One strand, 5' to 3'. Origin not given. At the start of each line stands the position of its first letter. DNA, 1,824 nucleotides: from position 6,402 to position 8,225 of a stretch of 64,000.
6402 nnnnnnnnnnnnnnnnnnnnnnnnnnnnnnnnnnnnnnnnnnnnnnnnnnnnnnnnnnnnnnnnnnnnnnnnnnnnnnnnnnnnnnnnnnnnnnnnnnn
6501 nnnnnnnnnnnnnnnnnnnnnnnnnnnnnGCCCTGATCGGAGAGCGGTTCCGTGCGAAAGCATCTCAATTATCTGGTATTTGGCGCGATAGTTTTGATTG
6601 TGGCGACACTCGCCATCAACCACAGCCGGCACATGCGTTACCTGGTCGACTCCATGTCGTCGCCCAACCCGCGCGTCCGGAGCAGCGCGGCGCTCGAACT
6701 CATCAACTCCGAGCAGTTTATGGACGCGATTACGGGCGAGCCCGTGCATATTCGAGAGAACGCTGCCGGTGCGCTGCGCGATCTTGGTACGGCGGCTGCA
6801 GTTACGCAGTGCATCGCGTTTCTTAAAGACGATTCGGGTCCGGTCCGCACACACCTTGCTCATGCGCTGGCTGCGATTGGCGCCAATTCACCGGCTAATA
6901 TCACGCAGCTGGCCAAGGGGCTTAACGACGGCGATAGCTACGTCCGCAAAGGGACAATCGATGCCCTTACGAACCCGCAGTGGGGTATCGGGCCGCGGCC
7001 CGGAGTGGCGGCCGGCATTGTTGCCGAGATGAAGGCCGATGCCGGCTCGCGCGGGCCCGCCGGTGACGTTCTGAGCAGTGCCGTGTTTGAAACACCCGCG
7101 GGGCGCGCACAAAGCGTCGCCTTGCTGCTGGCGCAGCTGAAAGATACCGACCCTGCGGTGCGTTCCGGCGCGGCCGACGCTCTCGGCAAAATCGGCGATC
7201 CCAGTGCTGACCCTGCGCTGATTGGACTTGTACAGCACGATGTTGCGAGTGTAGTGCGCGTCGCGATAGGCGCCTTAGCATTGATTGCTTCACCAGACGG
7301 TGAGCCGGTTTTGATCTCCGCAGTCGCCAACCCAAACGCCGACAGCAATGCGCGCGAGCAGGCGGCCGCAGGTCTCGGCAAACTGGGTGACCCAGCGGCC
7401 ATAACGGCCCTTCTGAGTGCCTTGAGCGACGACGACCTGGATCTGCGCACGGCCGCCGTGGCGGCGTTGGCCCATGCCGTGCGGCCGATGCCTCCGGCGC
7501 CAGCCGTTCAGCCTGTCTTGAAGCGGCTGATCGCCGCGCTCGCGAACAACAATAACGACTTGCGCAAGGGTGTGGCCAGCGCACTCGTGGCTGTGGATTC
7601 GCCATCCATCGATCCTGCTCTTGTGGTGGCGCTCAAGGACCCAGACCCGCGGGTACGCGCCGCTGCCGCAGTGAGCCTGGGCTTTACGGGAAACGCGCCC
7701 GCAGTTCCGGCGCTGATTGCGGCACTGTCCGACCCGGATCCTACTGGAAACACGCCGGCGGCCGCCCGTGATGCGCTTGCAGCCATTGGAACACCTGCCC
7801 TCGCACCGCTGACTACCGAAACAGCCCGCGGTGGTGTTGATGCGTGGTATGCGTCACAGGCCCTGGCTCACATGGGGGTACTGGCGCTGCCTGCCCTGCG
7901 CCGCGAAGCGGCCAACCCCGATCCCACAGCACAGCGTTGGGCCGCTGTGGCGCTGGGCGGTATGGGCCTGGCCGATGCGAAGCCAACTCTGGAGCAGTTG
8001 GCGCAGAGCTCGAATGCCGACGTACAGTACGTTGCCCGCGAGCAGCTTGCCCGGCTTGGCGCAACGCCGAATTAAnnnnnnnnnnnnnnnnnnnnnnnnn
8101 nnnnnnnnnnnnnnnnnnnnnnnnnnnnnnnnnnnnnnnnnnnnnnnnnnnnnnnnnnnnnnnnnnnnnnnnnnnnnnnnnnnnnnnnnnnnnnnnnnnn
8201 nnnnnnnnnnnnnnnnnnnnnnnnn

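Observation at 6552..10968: A family of four membrane-anchored HEAT-repeat proteins, including a tandem triplication, converging on the FHA-PP2C-kinase operon.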

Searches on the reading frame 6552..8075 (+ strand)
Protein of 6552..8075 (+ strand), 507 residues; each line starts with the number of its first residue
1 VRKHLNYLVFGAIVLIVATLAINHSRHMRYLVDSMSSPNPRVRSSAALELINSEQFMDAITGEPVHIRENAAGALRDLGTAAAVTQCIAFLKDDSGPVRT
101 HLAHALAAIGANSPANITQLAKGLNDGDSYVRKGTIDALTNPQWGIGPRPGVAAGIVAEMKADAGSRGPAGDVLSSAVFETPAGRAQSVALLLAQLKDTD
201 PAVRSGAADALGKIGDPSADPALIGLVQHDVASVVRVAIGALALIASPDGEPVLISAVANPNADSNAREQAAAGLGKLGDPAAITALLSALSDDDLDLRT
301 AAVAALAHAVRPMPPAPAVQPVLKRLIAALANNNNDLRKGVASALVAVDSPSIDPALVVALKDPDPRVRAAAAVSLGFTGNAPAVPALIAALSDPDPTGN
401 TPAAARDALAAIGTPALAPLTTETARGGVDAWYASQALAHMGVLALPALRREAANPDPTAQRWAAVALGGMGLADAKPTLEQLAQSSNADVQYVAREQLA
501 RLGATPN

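Call 7: search_protein_families(library=pfam, proteins=[window:6552-8075:+], max_evalue=0.1)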
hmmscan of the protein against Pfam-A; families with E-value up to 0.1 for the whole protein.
window:6552-8075:+ (507 aa): 15 families
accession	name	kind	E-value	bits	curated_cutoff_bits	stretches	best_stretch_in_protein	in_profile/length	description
PF13646.12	HEAT_2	-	1.9e-55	185.5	27.7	5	324-397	2-76/88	HEAT repeats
PF02985.28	HEAT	-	2.8e-23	80.2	23.5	2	355-377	3-25/31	HEAT repeat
PF13513.12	HEAT_EZ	-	3.2e-18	66.2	27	3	187-214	28-55/55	HEAT-like repeat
PF03130.22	HEAT_PBS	-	2.1e-16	59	20.9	3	268-293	2-27/27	PBS lyase HEAT-like repeat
PF00514.29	Arm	-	4.7e-15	55.5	20.6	0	221-247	15-41/41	Armadillo/beta-catenin-like repeat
PF12717.13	Cnd1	-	2.1e-07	31.6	26.4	0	116-139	22-45/162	non-SMC mitotic condensation complex subunit 1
PF25786.1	HEAT_GCN1_C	-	2.5e-05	24.8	27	0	282-360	27-116/151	GCN1-like, C-terminal HEAT repeats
PF21581.3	SCD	-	0.0029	18.3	27.5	0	25-50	29-54/75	Stromalin conservative domain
PF24714.1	TOR1L1_N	-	0.0036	17.1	43.3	0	284-348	84-157/281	TORTIFOLIA1 N-terminal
PF11838.14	ERAP1_C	-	0.02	14.7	38.2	0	260-305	194-237/318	ERAP1-like C-terminal domain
PF25767.1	ARM_TBCD_2nd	-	0.037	13.9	29.7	0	186-214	76-104/245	Tubulin-specific chaperone D-like, ARM repeats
PF22646.2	PPP2R1A-like_HEAT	-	0.041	14.7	27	0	285-349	10-70/78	PPP2R1A-like HEAT repeat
PF13251.12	DUF4042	-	0.041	14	27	0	356-374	44-62/182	Domain of unknown function (DUF4042)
PF24993.1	GNC1_N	-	0.078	13.2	26.3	0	189-235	81-127/134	Stalled ribosome sensor GCN1 N-terminal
PF24492.1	HEAT_ECM29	-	0.09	13.3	27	0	189-216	114-141/160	Proteasome adapter and scaffold protein ECM29, HEAT-repeat domain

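Call 50: search_protein_families(library=ncbifam, proteins=[window:6552-8075:+], max_evalue=0.01)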
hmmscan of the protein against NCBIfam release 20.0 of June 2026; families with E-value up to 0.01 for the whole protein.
window:6552-8075:+ (507 aa): 8 families
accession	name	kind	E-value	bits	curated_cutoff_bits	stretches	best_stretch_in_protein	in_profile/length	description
NF045915.1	PhycobilmeDegNblB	equivalog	2.8e-18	66.3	300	2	185-308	64-187/214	phycobilisome degradation protein NblB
NF058502.1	phyc_lyase_CpcE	equivalog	5.5e-17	62.1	330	2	267-308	58-99/260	C-phycocyanin alpha-cysteine-84 phycocyanobilin lyase subunit CpcE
NF010374.0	PRK13800.1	equivalog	1.8e-16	59.6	1196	3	184-308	773-897/898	fumarate reductase/succinate dehydrogenase flavoprotein subunit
TIGR02270.1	TIGR02270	subfamily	4.2e-12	45.8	206.8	1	279-489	52-254/410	TIGR02270 family protein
NF045662.1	DVU0298_fam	equivalog_domain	2.6e-08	33.7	75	0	187-230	145-188/213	DVU0298 family protein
NF007244.0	PRK09687.1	equivalog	3e-08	33.3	275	1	287-393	95-204/285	putative lyase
NF058515.1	phyc_lyase_CpcF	equivalog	8.2e-07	28.8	220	0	187-238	60-111/200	C-phycocyanin alpha-cysteine-84 phycocyanobilin lyase subunit CpcF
NF058505.1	phyc_lyase_CpeY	equivalog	6.1e-06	25.1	600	0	249-307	336-395/419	C-phycoerythrin alpha-cysteine-82 phycoerythrobilin lyase CpeY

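Call 51: search_protein_families(library=padloc, proteins=[window:6552-8075:+], max_evalue=0.01)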
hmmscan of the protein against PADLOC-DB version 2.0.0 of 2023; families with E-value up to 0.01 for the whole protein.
window:6552-8075:+ (507 aa): 2 families
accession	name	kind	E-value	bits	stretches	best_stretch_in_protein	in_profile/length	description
PDLC02919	HEAT-ARM_XIII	-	3.4e-20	69.2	4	238-308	1502-1571/1972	-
PDLC02973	WGR_XIII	-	0.00012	18.7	0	186-329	127-258/973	-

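Call 53: find_homologous_proteins(query=window:6552-8075:+, max_evalue=1e-20)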
Query window:6552-8075:+ (507 aa): 192 proteins with E <= 1e-20 among 8000 candidates; the best 120 are listed.
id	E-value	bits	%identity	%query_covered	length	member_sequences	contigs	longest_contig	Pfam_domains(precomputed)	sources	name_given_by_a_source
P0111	0.0e+0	1053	100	100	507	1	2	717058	PF12717.14,PF00514.30,PF02985.29,PF03130.23,PF13513.13,PF13646.13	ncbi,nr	ncbi:MAG: HEAT repeat domain-containing protein [Armatimonadetes bacterium]|nr:HEAT repeat domain-co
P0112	2.2e-278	942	90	100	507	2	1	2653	PF00514.30,PF25786.1,PF02985.29,PF03130.23,PF13513.13,PF13646.13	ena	-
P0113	6.4e-156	538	57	99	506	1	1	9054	PF00514.30,PF25786.1,PF02985.29,PF03130.23,PF27207.1,PF13513.13,PF13646.13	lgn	-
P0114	2.4e-150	520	55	100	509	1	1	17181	PF12717.14,PF00514.30,PF02985.29,PF03130.23,PF13513.13,PF01602.27,PF13646.13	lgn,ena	-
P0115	5.5e-149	516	56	100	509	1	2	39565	PF12717.14,PF00514.30,PF25786.1,PF02985.29,PF03130.23,PF13513.13,PF13646.13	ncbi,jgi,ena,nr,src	ncbi:MAG TPA: HEAT repeat domain-containing protein [Chthonomonadaceae bacterium]|nr:HEAT repeat dom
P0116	1.6e-145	504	54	100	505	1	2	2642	PF12717.14,PF25786.1,PF02985.29,PF03130.23,PF13513.13,PF13646.13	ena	-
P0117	4.2e-144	499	54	99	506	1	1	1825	PF21581.4,PF12717.14,PF00514.30,PF25786.1,PF02985.29,PF03130.23,PF13513.13,PF13646.13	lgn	-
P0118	4.4e-144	499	54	99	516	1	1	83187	PF21581.4,PF23271.2,PF12717.14,PF00514.30,PF24714.2,PF25786.1,PF02985.29,PF03130.23,PF13513.13,PF01602.27,PF13646.13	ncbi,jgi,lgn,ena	jgi:HEAT repeat protein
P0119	2.5e-143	497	53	100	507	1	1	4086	PF12717.14,PF25786.1,PF02985.29,PF03130.23,PF13513.13,PF13646.13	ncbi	-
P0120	6.7e-141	489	54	100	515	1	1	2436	PF00514.30,PF02985.29,PF03130.23,PF13513.13,PF13646.13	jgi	jgi:HEAT repeat protein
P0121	7.6e-141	489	54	100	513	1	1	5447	PF12717.14,PF25786.1,PF02985.29,PF03130.23,PF13513.13,PF13646.13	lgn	-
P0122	1.7e-140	488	53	99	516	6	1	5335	PF21581.4,PF12717.14,PF00514.30,PF24714.2,PF25786.1,PF02985.29,PF03130.23,PF13513.13,PF13646.13,PF23227.2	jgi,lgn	jgi:HEAT repeat protein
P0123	1.6e-139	484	53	99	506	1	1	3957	PF21581.4,PF23271.2,PF12717.14,PF00514.30,PF05918.18,PF25786.1,PF02985.29,PF03130.23,PF13513.13,PF01602.27,PF13646.13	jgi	jgi:HEAT repeat protein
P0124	3.0e-139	483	54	100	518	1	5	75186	PF21581.4,PF12717.14,PF00514.30,PF24714.2,PF25786.1,PF02985.29,PF03130.23,PF13513.13,PF01602.27,PF13646.13,PF23227.2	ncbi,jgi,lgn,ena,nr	ncbi:MAG TPA: HEAT repeat domain-containing protein [Chthonomonadaceae bacterium]|nr:HEAT repeat dom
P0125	1.5e-138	481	53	100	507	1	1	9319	PF23271.2,PF12717.14,PF00514.30,PF24714.2,PF22646.3,PF02985.29,PF01602.27,PF14663.12,PF21581.4,PF25786.1,PF03130.23,PF20168.5,PF13513.13,PF13646.13,PF23227.2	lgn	-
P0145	1.3e-119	419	51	99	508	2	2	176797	PF12717.14,PF00514.30,PF02985.29,PF03130.23,PF13513.13,PF13646.13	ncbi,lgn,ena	-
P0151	1.5e-117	412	46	100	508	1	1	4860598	PF23271.2,PF00514.30,PF02985.29,PF03130.23,PF13513.13,PF13646.13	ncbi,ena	-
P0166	2.8e-115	404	49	99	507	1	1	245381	PF12717.14,PF00514.30,PF10363.16,PF02985.29,PF01602.27,PF21581.4,PF01347.29,PF25786.1,PF03130.23,PF20168.5,PF13513.13,PF13646.13,PF23227.2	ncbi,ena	-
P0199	7.0e-100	354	45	99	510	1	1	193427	PF12717.14,PF00514.30,PF02985.29,PF11838.15,PF03130.23,PF13513.13,PF13646.13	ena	-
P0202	4.2e-99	351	44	99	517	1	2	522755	PF12717.14,PF00514.30,PF01347.29,PF24714.2,PF02985.29,PF03130.23,PF13513.13,PF13646.13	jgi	-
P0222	3.8e-76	275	41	99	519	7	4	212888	PF02985.29,PF13646.13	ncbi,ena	-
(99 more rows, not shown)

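Call 54: find_encoding_contigs(protein=P0118, flank=8000, max_places=1)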
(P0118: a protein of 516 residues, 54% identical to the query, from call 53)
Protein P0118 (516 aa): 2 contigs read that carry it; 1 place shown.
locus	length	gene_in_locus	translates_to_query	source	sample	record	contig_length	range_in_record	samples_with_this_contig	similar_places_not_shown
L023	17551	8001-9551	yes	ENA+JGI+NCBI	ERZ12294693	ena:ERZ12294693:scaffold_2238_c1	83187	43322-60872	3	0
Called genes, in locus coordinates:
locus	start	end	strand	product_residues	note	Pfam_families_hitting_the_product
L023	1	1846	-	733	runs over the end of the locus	PF00672:HAMP, PF00990:GGDEF, PF13487:HD_5, PF01966:HD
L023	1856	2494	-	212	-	PF13715:CarbopepD_reg_2 (faint), PF14686:fn3_3 (weak), PF13620:CarboxypepD_reg (weak)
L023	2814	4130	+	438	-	PF12401:FhaA_N, PF16697:Yop-YscD_cpl, PF00498:FHA, PF16697:Yop-YscD_cpl, PF00498:FHA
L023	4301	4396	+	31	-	-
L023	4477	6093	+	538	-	PF00481:PP2C, PF13672:PP2C_2, PF07228:SpoIIE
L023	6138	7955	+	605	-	PF00069:Pkinase, PF07714:PK_Tyr_Ser-Thr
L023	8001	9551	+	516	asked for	PF01602:Adaptin_N (faint), PF13513:HEAT_EZ (faint), PF23271:HEAT_GCN1 (faint), PF24714:TOR1L1_N (faint), PF00514:Arm (faint), PF02985:HEAT (faint), PF13646:HEAT_2, PF13646:HEAT_2, +4 more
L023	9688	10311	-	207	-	PF01386:Ribosomal_L25p, PF14693:Ribosomal_TL5_C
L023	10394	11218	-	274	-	PF00005:ABC_tran, PF13304:AAA_21 (faint)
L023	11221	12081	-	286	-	PF01061:ABC2_membrane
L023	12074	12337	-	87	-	PF12728:HTH_17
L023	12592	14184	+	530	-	-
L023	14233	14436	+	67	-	-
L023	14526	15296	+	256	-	PF11967:RecO_N, PF02565:RecO_C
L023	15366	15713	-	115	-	-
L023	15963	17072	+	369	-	-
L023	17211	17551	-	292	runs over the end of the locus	-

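Call 55: find_encoding_contigs(protein=P0151, flank=8000, max_places=1)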
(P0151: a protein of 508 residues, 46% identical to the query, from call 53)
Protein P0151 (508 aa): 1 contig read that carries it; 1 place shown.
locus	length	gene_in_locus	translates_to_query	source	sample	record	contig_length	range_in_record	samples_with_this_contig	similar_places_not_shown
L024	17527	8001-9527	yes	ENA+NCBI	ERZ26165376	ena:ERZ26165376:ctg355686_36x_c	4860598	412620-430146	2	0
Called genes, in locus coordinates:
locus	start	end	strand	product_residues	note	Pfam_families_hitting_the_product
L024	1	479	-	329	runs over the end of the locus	PF00953:Glycos_transf_4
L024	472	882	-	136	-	-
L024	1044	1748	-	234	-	PF00535:Glycos_transf_2, PF13641:Glyco_tranf_2_3 (weak)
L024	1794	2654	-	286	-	PF11382:MctB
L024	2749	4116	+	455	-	PF12401:FhaA_N, PF16697:Yop-YscD_cpl, PF00498:FHA, PF16697:Yop-YscD_cpl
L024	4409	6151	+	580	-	PF00481:PP2C (weak), PF13672:PP2C_2, PF07228:SpoIIE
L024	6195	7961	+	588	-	PF00069:Pkinase, PF07714:PK_Tyr_Ser-Thr, PF03109:ABC1 (faint), PF14531:Kinase-like (weak)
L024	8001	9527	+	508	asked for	PF13513:HEAT_EZ (faint), PF23271:HEAT_GCN1 (faint), PF13646:HEAT_2 (weak), PF00514:Arm (faint), PF03130:HEAT_PBS (faint), PF02985:HEAT (faint), PF13646:HEAT_2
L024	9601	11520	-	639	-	PF11832:DUF3352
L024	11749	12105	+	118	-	PF07007:LprI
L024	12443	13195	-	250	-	PF00082:Peptidase_S8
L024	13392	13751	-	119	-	-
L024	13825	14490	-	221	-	-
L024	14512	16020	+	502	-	PF00155:Aminotran_1_2, PF01041:DegT_DnrJ_EryC1, PF01053:Cys_Met_Meta_PP (weak)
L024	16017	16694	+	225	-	-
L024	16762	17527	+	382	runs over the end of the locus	-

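Call 56: find_encoding_contigs(protein=P0202, flank=8000, max_places=1)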
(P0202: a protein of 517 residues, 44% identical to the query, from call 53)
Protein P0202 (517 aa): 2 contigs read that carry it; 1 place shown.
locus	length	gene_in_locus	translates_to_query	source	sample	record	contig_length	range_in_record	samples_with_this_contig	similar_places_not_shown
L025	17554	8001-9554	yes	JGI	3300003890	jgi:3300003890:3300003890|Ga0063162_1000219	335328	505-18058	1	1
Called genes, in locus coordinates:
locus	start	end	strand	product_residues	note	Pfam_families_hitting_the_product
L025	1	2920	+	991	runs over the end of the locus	PF13510:Fer2_4, PF00890:FAD_binding_2, PF07992:Pyr_redox_2, PF12831:FAD_oxidored, PF13450:NAD_binding_8, PF17806:SO_alpha_A3, PF01571:GCV_T, PF08669:GCV_T_C, +4 more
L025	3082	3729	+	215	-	PF01571:GCV_T (faint)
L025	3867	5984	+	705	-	-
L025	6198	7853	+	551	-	PF01547:SBP_bac_1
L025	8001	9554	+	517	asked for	PF01347:TPR_Vitellogenin (faint), PF24714:TOR1L1_N (faint), PF02985:HEAT (faint), PF13646:HEAT_2, PF03130:HEAT_PBS (faint), PF13513:HEAT_EZ (faint), PF00514:Arm (faint), PF13646:HEAT_2, +1 more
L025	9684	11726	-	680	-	PF04851:ResIII, PF17757:UvrB_inter, PF27431:UvrB_3rd, PF00271:Helicase_C, PF12344:UvrB, PF02151:UVR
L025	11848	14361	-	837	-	PF00521:DNA_topoisoIV, PF03989:DNA_gyraseA_C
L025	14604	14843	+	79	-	-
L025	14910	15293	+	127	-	-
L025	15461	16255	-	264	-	PF02397:Bac_transf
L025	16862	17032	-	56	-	-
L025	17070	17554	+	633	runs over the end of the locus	PF18370:RGI_lyase (faint)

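Call 57: find_encoding_contigs(protein=P0222, flank=8000, max_places=1)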
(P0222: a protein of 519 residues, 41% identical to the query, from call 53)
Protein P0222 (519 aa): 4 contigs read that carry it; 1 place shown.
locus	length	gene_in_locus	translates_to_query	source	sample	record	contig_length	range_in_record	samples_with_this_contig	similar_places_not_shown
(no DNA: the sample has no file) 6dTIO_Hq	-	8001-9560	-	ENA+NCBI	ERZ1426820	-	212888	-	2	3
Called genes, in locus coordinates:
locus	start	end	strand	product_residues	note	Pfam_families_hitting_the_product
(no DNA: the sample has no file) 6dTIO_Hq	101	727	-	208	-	PF04542:Sigma70_r2, PF04545:Sigma70_r4, PF08281:Sigma70_r4_2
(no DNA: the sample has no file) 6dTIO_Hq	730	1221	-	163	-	PF14584:DUF4446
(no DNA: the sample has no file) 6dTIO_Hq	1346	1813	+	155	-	PF10502:Peptidase_S26, PF00717:Peptidase_S24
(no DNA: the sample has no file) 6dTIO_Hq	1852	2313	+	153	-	PF00293:NUDIX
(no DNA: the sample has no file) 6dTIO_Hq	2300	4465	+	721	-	PF00403:HMA, PF00122:E1-E2_ATPase, PF00702:Hydrolase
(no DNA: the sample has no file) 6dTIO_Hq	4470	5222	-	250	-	PF07963:N_methyl (weak), PF07596:SBP_bac_10 (weak)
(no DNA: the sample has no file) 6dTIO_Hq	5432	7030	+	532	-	PF00389:2-Hacid_dh, PF02826:2-Hacid_dh_C, PF19304:PGDH_inter, PF01842:ACT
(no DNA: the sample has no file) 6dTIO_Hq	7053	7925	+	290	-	PF13672:PP2C_2, PF07228:SpoIIE (faint), PF00481:PP2C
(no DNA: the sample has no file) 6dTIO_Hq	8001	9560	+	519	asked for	PF02985:HEAT (faint), PF13646:HEAT_2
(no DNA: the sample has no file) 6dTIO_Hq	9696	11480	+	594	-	PF03415:Peptidase_C11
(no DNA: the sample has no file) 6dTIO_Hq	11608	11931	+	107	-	-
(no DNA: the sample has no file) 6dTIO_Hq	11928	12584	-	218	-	PF01427:Peptidase_M15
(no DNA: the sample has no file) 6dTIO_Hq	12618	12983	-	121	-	-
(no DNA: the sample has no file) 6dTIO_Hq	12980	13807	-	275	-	PF00702:Hydrolase (faint), PF05116:S6PP (faint), PF08282:Hydrolase_3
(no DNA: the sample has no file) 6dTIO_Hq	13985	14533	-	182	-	-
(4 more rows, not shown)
